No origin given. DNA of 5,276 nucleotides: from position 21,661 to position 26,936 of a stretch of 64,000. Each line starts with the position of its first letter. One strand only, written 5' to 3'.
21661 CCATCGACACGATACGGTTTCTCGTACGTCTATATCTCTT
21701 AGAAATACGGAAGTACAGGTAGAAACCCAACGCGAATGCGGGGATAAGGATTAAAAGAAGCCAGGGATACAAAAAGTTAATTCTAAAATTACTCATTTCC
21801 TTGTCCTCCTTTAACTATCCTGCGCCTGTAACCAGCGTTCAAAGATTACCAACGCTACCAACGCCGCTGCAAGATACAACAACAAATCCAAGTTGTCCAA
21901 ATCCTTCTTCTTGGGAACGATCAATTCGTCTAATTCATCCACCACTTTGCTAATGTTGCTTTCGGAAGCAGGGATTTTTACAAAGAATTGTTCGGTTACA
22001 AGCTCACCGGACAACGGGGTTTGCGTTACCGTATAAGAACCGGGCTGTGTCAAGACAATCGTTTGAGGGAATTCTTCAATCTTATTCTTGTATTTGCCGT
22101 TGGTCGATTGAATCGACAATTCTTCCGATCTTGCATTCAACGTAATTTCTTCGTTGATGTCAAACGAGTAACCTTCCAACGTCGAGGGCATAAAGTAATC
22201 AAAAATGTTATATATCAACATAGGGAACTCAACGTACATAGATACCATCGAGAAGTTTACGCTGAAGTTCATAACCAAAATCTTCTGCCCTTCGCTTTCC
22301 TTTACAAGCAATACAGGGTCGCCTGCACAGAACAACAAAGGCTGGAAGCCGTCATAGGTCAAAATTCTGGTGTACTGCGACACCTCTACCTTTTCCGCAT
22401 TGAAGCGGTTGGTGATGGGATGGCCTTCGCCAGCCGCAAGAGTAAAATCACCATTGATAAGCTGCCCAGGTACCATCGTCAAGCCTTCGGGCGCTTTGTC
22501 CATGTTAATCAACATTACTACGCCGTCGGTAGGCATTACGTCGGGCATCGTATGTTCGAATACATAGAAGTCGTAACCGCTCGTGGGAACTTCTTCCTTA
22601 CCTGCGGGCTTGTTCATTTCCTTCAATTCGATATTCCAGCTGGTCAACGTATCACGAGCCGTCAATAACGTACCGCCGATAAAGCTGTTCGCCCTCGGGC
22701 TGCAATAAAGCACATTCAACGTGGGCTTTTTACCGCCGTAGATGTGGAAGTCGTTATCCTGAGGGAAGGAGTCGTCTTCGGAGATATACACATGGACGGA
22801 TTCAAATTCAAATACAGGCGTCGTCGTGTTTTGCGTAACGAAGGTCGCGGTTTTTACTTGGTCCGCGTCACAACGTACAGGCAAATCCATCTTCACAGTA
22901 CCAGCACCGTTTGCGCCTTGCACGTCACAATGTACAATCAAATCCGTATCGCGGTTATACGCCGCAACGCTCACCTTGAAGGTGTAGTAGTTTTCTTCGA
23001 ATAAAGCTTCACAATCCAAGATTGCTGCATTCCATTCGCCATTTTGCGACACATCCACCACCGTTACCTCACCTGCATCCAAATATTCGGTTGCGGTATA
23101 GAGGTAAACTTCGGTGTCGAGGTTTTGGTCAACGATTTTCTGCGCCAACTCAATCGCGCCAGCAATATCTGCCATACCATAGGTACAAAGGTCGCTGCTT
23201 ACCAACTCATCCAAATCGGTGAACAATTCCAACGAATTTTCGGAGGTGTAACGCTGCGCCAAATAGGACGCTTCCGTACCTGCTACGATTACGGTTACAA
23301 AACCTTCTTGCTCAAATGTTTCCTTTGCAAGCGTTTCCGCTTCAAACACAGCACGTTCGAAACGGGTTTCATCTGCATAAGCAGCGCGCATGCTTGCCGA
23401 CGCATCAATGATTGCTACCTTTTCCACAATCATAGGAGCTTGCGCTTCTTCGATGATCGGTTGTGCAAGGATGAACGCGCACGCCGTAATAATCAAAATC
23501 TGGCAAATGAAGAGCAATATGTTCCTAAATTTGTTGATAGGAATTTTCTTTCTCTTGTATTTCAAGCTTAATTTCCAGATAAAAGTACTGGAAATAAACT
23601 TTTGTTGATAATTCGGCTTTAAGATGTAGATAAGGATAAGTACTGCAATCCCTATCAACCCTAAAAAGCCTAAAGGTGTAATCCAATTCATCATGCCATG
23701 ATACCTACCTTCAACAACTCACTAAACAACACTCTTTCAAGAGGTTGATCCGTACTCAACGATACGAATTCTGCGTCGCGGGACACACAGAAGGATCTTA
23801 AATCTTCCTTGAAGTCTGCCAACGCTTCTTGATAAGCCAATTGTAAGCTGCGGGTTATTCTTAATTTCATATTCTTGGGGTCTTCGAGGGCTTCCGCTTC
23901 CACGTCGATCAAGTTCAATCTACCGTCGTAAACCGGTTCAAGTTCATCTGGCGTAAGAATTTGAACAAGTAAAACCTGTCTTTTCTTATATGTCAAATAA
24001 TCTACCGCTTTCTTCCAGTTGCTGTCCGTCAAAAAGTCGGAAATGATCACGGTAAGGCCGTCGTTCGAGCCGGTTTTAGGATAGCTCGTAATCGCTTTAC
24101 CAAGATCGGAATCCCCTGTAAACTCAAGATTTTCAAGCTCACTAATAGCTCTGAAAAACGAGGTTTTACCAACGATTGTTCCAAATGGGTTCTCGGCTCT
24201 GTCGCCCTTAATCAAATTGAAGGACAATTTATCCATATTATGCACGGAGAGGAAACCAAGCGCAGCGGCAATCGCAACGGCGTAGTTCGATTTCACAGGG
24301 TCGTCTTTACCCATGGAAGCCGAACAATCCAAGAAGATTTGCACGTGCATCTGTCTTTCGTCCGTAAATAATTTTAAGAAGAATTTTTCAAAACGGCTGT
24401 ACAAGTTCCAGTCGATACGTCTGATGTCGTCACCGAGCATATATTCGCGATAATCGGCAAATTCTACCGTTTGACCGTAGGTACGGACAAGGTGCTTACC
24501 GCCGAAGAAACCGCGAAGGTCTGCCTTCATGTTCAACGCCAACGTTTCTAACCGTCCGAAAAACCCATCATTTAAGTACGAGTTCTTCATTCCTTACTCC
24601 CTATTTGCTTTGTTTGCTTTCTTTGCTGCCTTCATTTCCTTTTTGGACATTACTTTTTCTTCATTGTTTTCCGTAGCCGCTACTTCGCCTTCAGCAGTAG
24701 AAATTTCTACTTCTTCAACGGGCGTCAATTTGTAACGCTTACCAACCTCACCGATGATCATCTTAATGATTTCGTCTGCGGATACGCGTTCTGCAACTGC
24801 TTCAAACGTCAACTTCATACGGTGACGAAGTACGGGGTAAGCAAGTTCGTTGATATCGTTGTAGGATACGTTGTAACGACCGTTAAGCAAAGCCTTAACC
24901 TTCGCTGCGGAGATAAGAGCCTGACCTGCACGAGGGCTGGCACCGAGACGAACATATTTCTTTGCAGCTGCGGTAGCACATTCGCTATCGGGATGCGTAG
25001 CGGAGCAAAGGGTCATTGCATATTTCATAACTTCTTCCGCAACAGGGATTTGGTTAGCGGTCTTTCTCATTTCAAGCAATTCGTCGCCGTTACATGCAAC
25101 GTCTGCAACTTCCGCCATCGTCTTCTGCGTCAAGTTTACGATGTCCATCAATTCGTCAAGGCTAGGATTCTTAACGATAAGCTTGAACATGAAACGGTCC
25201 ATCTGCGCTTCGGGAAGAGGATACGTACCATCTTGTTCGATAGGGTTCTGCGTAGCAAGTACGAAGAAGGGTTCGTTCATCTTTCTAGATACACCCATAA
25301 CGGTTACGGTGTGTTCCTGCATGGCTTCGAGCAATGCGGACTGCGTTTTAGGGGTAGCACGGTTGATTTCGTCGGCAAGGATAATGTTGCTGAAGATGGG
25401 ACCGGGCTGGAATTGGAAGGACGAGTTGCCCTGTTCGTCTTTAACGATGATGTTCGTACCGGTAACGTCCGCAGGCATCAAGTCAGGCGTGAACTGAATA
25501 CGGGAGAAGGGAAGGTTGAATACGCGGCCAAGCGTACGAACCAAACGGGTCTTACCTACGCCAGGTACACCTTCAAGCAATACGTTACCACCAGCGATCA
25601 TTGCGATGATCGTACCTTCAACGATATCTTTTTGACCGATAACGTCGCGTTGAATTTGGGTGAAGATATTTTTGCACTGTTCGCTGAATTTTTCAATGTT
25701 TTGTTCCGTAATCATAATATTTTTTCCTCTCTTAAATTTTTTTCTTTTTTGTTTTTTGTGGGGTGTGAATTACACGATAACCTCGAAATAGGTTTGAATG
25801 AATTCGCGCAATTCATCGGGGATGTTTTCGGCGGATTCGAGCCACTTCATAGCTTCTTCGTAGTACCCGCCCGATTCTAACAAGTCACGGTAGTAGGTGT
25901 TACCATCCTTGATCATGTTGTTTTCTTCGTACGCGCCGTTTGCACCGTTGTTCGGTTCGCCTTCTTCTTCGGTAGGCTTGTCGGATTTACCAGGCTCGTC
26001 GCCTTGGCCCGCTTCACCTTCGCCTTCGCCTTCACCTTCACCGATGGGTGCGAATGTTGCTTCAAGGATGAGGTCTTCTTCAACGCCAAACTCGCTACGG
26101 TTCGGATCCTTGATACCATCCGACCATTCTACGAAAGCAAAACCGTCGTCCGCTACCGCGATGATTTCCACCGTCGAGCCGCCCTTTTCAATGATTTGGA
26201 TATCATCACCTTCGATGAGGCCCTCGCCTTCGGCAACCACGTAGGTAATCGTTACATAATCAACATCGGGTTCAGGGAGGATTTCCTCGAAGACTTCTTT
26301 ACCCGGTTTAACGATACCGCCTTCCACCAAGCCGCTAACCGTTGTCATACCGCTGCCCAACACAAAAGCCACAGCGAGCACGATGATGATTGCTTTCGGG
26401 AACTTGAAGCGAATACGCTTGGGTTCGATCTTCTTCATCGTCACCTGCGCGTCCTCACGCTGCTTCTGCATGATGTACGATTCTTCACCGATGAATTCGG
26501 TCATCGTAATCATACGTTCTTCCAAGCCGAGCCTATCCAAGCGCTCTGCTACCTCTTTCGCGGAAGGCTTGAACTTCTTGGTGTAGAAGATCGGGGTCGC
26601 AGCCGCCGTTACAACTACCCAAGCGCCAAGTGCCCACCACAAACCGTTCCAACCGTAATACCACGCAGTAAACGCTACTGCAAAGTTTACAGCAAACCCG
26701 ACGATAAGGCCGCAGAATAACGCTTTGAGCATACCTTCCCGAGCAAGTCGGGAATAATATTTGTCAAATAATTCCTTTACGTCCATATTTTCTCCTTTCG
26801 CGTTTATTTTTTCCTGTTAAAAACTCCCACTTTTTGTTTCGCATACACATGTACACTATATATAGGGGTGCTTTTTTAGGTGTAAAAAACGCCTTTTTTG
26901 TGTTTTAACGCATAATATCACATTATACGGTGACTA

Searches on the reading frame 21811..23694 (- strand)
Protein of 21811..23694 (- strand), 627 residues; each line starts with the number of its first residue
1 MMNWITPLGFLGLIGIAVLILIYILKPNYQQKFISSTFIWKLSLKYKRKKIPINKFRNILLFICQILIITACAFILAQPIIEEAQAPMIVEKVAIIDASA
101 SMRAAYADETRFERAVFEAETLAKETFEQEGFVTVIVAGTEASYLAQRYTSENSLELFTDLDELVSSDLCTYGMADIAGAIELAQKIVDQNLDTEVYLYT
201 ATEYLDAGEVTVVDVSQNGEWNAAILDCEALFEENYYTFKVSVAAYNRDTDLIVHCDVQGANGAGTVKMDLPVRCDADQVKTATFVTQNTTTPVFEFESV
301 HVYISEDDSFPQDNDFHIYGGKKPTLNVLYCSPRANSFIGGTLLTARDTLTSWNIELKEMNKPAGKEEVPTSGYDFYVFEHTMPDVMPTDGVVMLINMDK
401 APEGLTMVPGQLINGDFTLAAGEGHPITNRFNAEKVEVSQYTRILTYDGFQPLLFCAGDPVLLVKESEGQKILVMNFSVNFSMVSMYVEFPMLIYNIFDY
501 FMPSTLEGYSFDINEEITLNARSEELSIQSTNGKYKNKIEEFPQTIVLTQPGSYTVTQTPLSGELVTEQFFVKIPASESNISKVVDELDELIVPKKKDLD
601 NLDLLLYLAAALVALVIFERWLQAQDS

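Call 36: search_protein_families(library=pfam, proteins=[window:21811-23694:-])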
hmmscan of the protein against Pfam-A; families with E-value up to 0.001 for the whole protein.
window:21811-23694:- (627 aa): 2 families
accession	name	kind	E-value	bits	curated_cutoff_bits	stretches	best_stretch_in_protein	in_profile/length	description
PF07584.16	BatA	-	1.2e-08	35.7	25.9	1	2-79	2-77/77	Aerotolerance regulator N-terminal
PF13519.12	VWA_2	-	1.7e-06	29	27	1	94-191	3-92/107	von Willebrand factor type A domain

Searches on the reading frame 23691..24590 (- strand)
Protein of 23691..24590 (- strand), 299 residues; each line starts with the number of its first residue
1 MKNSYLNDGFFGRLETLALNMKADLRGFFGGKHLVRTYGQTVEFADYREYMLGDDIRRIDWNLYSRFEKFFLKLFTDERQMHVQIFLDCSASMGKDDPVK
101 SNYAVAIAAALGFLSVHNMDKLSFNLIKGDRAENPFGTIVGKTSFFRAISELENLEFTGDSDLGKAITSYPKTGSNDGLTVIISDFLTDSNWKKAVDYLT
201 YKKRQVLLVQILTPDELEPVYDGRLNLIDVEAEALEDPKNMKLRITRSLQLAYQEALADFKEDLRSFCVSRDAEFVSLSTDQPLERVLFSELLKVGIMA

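Call 36: search_protein_families(library=pfam, proteins=[window:23691-24590:-])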
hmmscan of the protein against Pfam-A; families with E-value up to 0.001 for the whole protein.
window:23691-24590:- (299 aa): 1 family
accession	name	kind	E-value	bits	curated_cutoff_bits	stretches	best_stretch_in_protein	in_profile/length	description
PF01882.25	DUF58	-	6.8e-34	117.4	23.4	1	46-256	1-209/216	Protein of unknown function DUF58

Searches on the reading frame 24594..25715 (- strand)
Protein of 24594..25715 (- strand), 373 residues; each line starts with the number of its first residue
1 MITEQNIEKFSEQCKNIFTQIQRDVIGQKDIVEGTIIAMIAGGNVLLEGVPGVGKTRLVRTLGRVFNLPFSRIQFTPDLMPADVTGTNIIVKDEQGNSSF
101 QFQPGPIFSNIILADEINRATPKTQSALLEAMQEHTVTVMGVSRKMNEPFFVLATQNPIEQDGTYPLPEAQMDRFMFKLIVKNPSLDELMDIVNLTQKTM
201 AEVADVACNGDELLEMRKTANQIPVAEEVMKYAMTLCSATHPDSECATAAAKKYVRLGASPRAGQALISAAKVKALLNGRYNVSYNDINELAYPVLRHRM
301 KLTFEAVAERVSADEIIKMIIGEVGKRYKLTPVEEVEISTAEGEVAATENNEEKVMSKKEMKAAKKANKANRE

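Call 36: search_protein_families(library=pfam, proteins=[window:24594-25715:-])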
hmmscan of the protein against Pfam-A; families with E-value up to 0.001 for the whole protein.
window:24594-25715:- (373 aa): 9 families
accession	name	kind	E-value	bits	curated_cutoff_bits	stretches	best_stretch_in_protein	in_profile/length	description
PF07726.17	AAA_3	-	5.9e-62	207.8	27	1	45-177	2-131/131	ATPase family associated with various cellular activities (AAA)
PF17863.7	AAA_lid_2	-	8.7e-19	67.5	22.7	1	250-318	4-72/74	AAA lid domain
PF07728.20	AAA_5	-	6.4e-14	52.6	22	1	44-175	1-139/139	AAA domain (dynein-related subfamily)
PF20030.5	bpMoxR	-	2.4e-10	40.3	27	1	14-195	3-180/205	MoxR domain in the MoxR-vWA-beta-propeller ternary systems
PF00493.29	MCM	-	4.1e-08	33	23.3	1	15-160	16-175/224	MCM P-loop domain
PF00004.35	AAA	-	1.2e-06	29.5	21.2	1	45-158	1-110/131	ATPase family associated with various cellular activities (AAA)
PF00158.32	Sigma54_activat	-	0.00011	22.3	20.2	0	111-157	96-143/168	Sigma-54 interaction domain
PF01078.27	Mg_chelatase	-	0.00019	21.3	20.3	0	23-65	3-45/207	Magnesium chelatase, subunit ChlI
PF13191.12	AAA_16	-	0.00087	20.3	32.6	0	42-67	24-49/167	AAA ATPase domain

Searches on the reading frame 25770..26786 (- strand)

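Call 36: search_protein_families(library=pfam, proteins=[window:25770-26786:-])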
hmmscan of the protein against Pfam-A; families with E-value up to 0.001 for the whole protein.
window:25770-26786:- (338 aa): 1 family
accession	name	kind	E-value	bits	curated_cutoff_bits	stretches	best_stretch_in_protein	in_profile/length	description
PF18998.6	Flg_new_2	-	1.6e-05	25.2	23.6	1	183-248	5-72/73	Divergent InlB B-repeat domain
